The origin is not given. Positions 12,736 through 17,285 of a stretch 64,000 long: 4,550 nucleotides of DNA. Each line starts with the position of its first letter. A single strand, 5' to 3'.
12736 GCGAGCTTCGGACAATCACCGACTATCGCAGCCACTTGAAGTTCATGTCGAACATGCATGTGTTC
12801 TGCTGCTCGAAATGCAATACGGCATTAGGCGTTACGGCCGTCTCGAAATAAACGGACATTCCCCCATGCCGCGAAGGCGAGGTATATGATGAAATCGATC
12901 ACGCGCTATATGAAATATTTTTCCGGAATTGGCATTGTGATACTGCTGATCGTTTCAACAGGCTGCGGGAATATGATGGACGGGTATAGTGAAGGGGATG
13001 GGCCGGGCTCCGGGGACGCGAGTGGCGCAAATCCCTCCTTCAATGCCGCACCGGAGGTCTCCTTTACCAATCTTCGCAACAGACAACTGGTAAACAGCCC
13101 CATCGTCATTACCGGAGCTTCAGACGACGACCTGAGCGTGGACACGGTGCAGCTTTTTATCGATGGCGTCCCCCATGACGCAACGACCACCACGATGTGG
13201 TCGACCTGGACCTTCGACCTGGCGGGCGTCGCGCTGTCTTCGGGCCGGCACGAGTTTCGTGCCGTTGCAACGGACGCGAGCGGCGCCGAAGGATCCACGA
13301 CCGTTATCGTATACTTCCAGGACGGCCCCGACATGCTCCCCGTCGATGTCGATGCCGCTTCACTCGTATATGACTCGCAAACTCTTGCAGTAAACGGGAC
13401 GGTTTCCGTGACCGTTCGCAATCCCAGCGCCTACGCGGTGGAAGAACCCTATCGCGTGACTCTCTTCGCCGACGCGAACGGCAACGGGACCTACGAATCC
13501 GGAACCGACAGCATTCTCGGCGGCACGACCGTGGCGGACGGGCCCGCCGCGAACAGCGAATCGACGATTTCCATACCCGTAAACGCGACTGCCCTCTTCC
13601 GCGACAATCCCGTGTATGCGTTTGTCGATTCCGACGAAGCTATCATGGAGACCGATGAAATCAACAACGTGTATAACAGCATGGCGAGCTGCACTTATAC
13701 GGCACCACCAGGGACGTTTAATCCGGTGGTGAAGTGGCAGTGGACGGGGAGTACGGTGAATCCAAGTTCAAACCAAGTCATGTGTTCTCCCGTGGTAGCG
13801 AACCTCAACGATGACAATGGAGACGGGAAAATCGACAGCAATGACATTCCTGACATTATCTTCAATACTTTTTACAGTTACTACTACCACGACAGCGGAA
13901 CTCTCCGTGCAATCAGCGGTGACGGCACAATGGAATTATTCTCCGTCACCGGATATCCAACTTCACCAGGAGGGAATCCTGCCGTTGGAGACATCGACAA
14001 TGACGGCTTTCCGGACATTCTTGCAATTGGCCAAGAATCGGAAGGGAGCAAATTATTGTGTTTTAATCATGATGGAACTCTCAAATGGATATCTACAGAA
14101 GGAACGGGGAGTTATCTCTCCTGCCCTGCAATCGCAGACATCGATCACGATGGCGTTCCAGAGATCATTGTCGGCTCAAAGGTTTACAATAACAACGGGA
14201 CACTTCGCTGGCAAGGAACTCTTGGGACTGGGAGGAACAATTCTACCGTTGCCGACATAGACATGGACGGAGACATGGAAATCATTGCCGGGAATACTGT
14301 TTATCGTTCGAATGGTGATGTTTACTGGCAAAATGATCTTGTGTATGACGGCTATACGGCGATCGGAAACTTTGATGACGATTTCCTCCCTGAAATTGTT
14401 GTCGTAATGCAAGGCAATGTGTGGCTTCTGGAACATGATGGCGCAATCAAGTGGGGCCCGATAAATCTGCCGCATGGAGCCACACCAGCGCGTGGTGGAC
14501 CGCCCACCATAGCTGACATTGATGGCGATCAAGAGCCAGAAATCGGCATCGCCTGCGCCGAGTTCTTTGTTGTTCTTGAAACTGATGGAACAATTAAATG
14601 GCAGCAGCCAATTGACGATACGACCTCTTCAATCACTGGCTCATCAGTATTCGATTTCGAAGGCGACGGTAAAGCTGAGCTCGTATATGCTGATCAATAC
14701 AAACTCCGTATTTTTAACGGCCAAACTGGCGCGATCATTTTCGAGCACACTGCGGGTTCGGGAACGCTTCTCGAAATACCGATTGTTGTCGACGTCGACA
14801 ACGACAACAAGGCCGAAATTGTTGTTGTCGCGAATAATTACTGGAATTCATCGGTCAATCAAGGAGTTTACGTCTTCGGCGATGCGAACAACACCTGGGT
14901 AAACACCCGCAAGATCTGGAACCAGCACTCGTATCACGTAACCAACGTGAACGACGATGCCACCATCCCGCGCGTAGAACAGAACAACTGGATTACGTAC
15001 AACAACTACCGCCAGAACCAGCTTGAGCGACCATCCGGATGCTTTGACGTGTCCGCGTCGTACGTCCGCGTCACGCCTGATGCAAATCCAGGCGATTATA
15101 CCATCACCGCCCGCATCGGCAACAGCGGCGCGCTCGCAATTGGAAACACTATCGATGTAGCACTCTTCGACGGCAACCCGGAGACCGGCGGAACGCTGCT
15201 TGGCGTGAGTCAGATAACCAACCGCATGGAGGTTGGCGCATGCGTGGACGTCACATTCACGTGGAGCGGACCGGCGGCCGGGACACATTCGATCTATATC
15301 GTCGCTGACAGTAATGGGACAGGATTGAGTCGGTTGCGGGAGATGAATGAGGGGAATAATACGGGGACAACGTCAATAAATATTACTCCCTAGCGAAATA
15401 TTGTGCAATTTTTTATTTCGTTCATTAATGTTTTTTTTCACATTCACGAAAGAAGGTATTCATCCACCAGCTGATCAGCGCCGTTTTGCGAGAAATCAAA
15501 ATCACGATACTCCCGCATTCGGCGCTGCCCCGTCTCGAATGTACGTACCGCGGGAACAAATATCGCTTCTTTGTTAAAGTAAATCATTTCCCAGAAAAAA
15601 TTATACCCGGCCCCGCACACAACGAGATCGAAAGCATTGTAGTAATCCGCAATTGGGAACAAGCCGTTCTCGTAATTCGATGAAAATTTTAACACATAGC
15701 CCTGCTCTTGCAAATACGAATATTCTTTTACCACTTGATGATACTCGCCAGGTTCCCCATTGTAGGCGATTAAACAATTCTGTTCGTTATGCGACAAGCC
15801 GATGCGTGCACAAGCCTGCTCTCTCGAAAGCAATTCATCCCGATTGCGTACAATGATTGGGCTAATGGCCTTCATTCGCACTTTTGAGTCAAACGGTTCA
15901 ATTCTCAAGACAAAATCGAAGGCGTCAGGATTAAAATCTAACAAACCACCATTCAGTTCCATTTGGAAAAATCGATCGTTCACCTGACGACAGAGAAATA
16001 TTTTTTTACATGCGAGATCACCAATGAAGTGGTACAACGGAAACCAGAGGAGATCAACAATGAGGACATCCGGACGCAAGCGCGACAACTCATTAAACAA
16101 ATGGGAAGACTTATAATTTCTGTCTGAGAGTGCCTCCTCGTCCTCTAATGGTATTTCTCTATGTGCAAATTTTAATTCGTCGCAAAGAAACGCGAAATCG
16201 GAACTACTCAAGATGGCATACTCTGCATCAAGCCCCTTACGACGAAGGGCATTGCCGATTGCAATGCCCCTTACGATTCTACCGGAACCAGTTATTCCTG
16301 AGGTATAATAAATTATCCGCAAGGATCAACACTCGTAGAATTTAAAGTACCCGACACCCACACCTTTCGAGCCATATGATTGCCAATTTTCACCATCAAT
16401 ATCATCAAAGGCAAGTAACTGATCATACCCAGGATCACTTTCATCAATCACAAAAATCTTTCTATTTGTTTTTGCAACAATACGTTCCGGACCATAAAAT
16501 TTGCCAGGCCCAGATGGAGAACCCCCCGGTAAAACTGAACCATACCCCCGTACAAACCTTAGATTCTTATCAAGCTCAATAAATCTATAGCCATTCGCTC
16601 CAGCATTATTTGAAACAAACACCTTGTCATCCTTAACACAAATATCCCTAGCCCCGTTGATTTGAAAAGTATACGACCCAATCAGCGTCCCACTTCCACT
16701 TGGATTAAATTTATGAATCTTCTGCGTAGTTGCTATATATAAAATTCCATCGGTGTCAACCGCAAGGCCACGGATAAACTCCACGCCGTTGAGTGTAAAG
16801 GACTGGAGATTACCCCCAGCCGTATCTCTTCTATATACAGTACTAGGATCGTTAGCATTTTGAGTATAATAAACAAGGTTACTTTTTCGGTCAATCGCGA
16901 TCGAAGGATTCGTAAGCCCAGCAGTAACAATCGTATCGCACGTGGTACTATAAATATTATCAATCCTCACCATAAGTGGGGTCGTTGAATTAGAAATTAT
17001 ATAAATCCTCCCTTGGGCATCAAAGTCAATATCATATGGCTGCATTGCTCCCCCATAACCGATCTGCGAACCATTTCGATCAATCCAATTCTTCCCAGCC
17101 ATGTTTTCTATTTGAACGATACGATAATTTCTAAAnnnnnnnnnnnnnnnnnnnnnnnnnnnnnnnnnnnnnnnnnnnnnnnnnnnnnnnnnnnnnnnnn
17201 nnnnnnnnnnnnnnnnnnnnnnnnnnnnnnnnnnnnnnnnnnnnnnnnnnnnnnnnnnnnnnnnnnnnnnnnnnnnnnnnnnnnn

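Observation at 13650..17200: A low-GC island replaces the distal halves of two convergent propeller-protein genes and carries a glycosyltransferase-like gene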

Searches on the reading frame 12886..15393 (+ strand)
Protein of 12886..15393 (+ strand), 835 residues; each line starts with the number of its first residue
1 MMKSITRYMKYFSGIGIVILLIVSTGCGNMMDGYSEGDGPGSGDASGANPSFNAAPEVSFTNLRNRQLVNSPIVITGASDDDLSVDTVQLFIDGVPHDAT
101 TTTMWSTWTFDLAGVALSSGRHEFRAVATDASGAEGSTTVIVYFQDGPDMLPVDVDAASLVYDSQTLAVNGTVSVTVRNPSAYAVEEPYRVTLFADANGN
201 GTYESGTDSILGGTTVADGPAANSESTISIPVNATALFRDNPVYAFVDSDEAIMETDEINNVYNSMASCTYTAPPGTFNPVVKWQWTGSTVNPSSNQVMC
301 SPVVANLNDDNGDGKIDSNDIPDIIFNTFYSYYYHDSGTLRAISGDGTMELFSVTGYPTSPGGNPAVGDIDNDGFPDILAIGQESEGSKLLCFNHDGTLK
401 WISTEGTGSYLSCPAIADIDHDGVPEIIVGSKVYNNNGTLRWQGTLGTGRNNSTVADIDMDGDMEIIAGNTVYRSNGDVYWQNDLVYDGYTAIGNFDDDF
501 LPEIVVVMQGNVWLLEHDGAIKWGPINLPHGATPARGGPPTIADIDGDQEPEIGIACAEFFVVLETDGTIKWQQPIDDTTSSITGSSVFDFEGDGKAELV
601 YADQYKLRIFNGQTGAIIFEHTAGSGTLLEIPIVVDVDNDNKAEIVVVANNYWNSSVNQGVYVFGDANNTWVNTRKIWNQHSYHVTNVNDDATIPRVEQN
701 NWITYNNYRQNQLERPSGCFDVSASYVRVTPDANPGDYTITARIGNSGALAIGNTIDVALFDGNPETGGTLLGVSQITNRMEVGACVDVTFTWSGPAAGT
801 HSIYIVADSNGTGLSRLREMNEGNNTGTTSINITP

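Call 5: search_protein_families(library=pfam, proteins=[window:12886-15393:+], max_evalue=0.01)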
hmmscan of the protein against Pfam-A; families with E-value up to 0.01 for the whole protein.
window:12886-15393:+ (835 aa): 7 families
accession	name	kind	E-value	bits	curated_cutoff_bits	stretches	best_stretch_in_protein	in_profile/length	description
PF13517.12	FG-GAP_3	-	1.2e-22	80.7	26.9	4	369-429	1-61/61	FG-GAP-like repeat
PF01839.29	FG-GAP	-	1.7e-14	53.8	22.1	2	363-382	3-21/37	FG-GAP repeat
PF07705.17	CARDB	-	2.1e-07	31.5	22.7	1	735-827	18-99/101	CARDB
PF21348.3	RGL11_C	-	4.7e-06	26.1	27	0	415-449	239-273/490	Rhamnogalacturonan lyase family 11, C-terminal domain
PF17957.7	Big_7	-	6.3e-06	27.2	24.1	1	56-125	1-69/70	Bacterial Ig domain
PF14783.12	BBS2_Mid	-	0.00026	21.5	27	0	588-621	4-36/108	Ciliary BBSome complex subunit 2, middle region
PF23727.1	Beta-prop_FAM234A_B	-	0.0023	16.9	26.4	0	555-651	49-150/467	FAM234A/B beta-propeller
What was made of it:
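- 13012..13743 (+): Big_7 plus first CARDB-like module of the FG-GAP lipoprotein. GC is host-like. It is shared by alleles A and D and absent from allele B. Big_7 6.3e-6 (call 5).
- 13744..14880 (+): Hypervariable FG-GAP beta-propeller with DxDxDG-type repeats (allele A). FG-GAP_3 1.2e-22 (call 5).
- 14881..15393 (+): C-terminal CARDB module, semi-conserved between alleles and intermediate in GC. CARDB 2.1e-7 (call 5).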

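Call 6: search_protein_families(library=ncbifam, proteins=[window:12886-15393:+], max_evalue=0.01)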
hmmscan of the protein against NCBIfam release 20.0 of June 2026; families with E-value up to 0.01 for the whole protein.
window:12886-15393:+ (835 aa): 1 family
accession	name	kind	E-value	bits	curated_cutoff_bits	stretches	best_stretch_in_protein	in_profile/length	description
NF052323.1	T9SSA_dep_M6i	equivalog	1e-08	33.6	600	1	550-652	753-859/1043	T9SS-dependent M6-like inactivated metalloprotease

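Call 51: find_homologous_proteins(query=window:12886-15393:+)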
Query window:12886-15393:+ (835 aa): 280 proteins with E <= 0.001 among 8000 candidates; the best 120 are listed.
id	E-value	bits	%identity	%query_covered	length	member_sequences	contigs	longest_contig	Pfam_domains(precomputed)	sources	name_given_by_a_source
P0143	0.0e+0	1892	99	100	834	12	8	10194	PF01839.30,PF21348.4,PF17957.8,PF13517.13,PF07705.18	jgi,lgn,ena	-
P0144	1.1e-270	919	54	98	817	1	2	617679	PF01839.30,PF17957.8,PF13517.13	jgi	jgi:hypothetical protein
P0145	1.7e-264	898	55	93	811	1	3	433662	PF01839.30,PF17957.8,PF13517.13,PF07705.18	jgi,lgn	jgi:hypothetical protein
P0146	3.0e-261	887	52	99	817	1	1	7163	PF01839.30,PF17957.8,PF13517.13,PF14783.13,PF07705.18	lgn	-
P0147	2.7e-254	864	49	97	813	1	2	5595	PF01839.30,PF17957.8,PF13517.13,PF07705.18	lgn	-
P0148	3.8e-254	864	50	98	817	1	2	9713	PF01839.30,PF17957.8,PF13517.13,PF07705.18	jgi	-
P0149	4.0e-252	857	49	97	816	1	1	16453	PF01839.30,PF17957.8,PF13517.13,PF07705.18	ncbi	-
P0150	2.0e-246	838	51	98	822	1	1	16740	PF01839.30,PF16743.11,PF17957.8,PF13517.13,PF07705.18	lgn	-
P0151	5.1e-209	715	50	81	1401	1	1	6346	PF22352.3,PF00801.27,PF13517.13,PF04041.20,PF07705.18,PF18911.7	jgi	jgi:predicted GH43/DUF377 family glycosyl hydrolase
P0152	6.6e-206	704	49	82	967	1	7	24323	PF01839.30,PF13517.13,PF07705.18,PF00395.26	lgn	-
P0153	7.4e-195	668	48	82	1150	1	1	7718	PF01839.30,PF13517.13,PF07705.18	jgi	jgi:hypothetical protein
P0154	2.5e-187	643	47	81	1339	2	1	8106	PF21348.4,PF22352.3,PF13517.13,PF03793.25,PF07705.18,PF20148.5,PF18911.7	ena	-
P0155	3.5e-185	636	56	63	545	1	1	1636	PF21348.4,PF13517.13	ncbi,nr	ncbi:MAG: VCBS repeat-containing protein, partial [Desulfobacteraceae bacterium]|nr:VCBS repeat-cont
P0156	4.7e-185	635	46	82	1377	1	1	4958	PF21348.4,PF22352.3,PF13517.13,PF03793.25,PF07705.18,PF18911.7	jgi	jgi:beta-lactam-binding protein with PASTA domain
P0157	3.9e-174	599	45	81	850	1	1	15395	PF01839.30,PF21348.4,PF13517.13,PF07705.18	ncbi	-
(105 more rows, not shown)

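Call 62: search_protein_families(library=padloc, proteins=[window:12886-15393:+], max_evalue=0.01)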
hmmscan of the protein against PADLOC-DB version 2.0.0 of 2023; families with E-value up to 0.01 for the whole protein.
window:12886-15393:+ (835 aa): 0 families

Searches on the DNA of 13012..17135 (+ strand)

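Call 81: search_dna_similar(query=window:13012-17135:+, collection=phages, mode=distant, max_rows=5)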
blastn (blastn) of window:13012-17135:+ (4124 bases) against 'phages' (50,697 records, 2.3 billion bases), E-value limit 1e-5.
No match.

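Call 82: search_dna_similar(query=window:13012-17135:+, collection=plasmids, mode=distant, max_rows=5)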
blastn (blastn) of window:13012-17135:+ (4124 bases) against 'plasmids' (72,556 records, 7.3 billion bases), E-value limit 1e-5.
No match.
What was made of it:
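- Tried and rejected: Phage and plasmid nucleotide searches (calls 81, 82).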
